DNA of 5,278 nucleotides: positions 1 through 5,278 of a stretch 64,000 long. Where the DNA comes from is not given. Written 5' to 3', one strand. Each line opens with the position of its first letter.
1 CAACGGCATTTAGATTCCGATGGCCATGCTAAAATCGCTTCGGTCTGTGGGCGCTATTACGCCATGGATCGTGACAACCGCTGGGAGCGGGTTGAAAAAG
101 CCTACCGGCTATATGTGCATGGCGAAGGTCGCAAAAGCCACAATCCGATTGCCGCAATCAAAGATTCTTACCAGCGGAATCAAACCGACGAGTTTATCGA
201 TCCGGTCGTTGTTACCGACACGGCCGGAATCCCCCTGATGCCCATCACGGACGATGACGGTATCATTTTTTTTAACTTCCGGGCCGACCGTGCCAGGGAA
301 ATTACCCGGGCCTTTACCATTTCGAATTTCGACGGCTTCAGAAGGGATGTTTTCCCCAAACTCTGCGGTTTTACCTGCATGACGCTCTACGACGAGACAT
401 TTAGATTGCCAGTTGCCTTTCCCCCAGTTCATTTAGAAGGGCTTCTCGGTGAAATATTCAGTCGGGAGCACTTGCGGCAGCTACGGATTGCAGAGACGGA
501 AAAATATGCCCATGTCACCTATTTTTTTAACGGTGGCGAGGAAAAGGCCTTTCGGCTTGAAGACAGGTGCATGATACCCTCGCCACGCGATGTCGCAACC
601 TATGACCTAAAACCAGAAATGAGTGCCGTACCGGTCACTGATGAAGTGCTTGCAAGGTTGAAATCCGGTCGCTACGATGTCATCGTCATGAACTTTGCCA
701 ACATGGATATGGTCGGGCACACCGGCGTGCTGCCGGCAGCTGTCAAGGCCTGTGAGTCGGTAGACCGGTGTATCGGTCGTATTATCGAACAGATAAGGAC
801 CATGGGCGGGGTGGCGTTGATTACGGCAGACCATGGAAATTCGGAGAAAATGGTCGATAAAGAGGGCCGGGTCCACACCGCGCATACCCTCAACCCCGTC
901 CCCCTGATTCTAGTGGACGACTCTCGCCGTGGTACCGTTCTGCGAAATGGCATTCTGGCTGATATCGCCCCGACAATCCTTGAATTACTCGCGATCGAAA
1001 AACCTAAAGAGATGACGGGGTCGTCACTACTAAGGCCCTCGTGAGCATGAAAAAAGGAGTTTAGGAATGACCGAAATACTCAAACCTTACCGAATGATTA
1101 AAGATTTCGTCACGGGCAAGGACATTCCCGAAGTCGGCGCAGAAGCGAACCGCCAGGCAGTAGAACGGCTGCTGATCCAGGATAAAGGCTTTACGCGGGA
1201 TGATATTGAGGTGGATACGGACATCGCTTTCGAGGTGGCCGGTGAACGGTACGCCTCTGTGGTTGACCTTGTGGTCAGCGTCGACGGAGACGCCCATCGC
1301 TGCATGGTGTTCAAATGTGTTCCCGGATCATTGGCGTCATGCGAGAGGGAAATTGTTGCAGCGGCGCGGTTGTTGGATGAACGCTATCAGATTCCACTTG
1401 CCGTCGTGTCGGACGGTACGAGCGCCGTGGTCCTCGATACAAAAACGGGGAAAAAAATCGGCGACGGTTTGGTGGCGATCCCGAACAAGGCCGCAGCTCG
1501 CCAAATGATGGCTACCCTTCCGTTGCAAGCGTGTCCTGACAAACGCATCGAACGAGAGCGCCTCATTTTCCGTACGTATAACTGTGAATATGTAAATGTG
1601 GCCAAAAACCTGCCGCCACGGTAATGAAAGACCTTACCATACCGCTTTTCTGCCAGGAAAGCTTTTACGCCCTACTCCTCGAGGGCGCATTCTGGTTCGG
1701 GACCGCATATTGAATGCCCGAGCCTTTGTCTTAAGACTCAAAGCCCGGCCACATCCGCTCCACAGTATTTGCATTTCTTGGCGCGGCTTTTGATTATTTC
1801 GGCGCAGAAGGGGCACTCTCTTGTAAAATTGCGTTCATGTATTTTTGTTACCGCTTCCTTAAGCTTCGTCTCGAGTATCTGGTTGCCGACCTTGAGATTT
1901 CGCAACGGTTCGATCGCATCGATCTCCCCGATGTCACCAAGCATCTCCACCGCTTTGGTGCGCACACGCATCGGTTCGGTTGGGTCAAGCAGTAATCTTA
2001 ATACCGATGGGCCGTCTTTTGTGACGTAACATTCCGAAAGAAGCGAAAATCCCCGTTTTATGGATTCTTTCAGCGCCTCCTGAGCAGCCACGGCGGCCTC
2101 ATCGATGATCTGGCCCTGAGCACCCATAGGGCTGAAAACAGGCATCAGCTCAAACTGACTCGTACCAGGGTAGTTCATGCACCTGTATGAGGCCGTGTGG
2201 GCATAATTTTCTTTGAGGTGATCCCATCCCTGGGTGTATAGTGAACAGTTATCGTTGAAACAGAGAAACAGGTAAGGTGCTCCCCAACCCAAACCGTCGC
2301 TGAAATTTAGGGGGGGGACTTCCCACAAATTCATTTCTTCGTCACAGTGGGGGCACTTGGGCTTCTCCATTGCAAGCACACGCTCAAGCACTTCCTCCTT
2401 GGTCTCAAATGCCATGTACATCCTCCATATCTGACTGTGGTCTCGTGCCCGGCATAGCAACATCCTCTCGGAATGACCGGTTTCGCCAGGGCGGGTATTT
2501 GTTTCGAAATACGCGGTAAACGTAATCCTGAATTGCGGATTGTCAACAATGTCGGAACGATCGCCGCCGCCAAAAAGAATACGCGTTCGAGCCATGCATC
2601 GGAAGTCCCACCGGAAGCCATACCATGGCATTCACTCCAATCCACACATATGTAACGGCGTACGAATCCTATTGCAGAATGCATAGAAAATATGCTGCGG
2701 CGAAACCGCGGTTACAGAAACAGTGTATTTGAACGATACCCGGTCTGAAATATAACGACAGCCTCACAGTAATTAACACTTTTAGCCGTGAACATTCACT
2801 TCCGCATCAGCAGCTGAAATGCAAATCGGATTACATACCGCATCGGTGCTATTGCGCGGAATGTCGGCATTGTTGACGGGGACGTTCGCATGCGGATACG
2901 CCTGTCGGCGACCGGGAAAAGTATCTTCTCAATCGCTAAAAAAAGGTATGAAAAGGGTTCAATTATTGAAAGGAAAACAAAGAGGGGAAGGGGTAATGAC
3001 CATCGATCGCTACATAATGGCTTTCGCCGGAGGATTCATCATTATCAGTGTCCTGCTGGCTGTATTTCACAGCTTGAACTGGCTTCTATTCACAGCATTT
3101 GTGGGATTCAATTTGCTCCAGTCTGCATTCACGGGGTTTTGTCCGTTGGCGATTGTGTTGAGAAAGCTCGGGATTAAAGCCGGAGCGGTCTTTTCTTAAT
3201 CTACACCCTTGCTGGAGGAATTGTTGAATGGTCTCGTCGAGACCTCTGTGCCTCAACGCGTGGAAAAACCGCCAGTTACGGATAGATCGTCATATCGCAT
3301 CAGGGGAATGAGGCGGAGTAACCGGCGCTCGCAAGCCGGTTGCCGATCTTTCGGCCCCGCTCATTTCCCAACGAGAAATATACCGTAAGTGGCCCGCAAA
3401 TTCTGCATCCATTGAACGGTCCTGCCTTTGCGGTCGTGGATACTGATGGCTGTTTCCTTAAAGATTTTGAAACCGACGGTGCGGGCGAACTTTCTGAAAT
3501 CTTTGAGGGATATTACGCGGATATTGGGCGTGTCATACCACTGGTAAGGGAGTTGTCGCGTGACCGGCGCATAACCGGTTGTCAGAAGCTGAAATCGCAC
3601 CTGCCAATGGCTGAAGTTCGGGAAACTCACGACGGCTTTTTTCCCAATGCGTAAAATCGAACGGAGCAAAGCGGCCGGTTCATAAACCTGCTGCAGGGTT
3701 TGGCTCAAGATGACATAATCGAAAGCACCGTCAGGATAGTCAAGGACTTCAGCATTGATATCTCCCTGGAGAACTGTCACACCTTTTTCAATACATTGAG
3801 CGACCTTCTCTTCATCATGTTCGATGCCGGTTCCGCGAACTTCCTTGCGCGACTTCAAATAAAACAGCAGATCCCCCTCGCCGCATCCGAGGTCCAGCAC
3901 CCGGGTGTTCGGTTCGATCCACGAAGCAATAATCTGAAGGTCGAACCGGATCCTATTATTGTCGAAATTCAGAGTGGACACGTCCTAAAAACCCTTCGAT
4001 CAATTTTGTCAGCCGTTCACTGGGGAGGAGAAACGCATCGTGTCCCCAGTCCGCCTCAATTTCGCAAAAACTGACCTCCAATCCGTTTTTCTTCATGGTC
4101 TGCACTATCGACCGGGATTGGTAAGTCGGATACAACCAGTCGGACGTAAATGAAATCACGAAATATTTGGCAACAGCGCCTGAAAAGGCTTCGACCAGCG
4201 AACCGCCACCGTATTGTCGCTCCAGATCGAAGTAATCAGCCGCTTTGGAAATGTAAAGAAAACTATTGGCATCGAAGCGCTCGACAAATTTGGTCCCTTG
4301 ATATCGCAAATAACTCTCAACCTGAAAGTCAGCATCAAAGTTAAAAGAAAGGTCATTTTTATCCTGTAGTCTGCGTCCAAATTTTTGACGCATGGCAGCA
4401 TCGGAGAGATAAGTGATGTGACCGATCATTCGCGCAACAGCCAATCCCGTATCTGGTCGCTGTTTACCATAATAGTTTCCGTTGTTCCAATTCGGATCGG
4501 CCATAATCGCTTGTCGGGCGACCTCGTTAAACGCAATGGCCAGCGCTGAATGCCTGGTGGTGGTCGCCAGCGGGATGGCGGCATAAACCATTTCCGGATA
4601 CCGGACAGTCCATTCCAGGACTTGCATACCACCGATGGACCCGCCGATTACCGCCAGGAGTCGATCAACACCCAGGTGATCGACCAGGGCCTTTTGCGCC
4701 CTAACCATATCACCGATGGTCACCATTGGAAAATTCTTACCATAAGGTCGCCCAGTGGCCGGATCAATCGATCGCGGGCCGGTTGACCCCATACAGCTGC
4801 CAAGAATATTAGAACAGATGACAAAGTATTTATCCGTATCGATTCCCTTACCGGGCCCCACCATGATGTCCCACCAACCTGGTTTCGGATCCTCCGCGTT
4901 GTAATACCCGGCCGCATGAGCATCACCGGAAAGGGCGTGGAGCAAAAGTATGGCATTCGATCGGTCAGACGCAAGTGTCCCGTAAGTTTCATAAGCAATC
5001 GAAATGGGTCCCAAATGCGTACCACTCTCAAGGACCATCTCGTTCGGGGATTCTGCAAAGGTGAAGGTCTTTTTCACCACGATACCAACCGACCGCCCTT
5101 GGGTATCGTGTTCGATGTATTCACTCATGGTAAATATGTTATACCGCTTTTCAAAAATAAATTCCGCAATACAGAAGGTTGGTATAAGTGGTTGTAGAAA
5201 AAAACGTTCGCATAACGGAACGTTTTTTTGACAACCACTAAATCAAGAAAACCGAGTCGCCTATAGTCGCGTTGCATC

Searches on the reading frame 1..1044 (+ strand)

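Call 44: search_protein_families(library=ncbifam, proteins=[window:1-1044:+], max_evalue=1e-10)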
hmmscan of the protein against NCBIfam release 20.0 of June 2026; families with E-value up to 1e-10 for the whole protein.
window:1-1044:+ (347 aa): 2 families
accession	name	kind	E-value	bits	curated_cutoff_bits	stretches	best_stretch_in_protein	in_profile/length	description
TIGR01307.1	pgm_bpd_ind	equivalog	9.5e-137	456.5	330.65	1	3-344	167-504/504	2,3-bisphosphoglycerate-independent phosphoglycerate mutase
NF003897.0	PRK05434.1-5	equivalog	5.1e-120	401.4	862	1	7-344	176-511/514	2,3-bisphosphoglycerate-independent phosphoglycerate mutase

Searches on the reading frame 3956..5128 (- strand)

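Call 44: search_protein_families(library=ncbifam, proteins=[window:3956-5128:-], max_evalue=1e-10)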
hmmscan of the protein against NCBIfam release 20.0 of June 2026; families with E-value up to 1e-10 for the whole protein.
window:3956-5128:- (390 aa): 9 families
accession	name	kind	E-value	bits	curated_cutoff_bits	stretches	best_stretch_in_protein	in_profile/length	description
NF001209.0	PRK00175.1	equivalog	1.9e-162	540.4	331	1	14-386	9-377/381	homoserine O-acetyltransferase MetX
NF047916.1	MetX_succinyl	exception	5.1e-149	496.3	560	1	13-384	1-369/370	homoserine O-succinyltransferase MetX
TIGR01392.2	MetX_acetyl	equivalog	1.5e-143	478.2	500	1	29-381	3-350/351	homoserine O-acetyltransferase MetX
NF047917.1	MetX_acetyl_MTB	exception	4.8e-104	348.3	475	1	30-381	14-359/361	homoserine O-acetyltransferase MetX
NF005262.1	PRK06765.1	equivalog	2.6e-89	299.8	450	1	17-381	2-365/366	E22 family MetX-like putative esterase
NF005757.0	PRK07581.1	subfamily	1.5e-49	168.8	332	1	29-376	13-328/339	hypothetical protein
NF047915.1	homoser_Ac_Staph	exception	4.8e-36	124.7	500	1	32-376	14-308/320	homoserine O-acetyltransferase MetX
NF005071.0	PRK06489.1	equivalog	1.2e-28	100.2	305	1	31-303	40-286/362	hypothetical protein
NF006449.0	PRK08775.1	equivalog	2.9e-28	98.8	296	1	40-383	45-339/344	homoserine O-succinyltransferase MetX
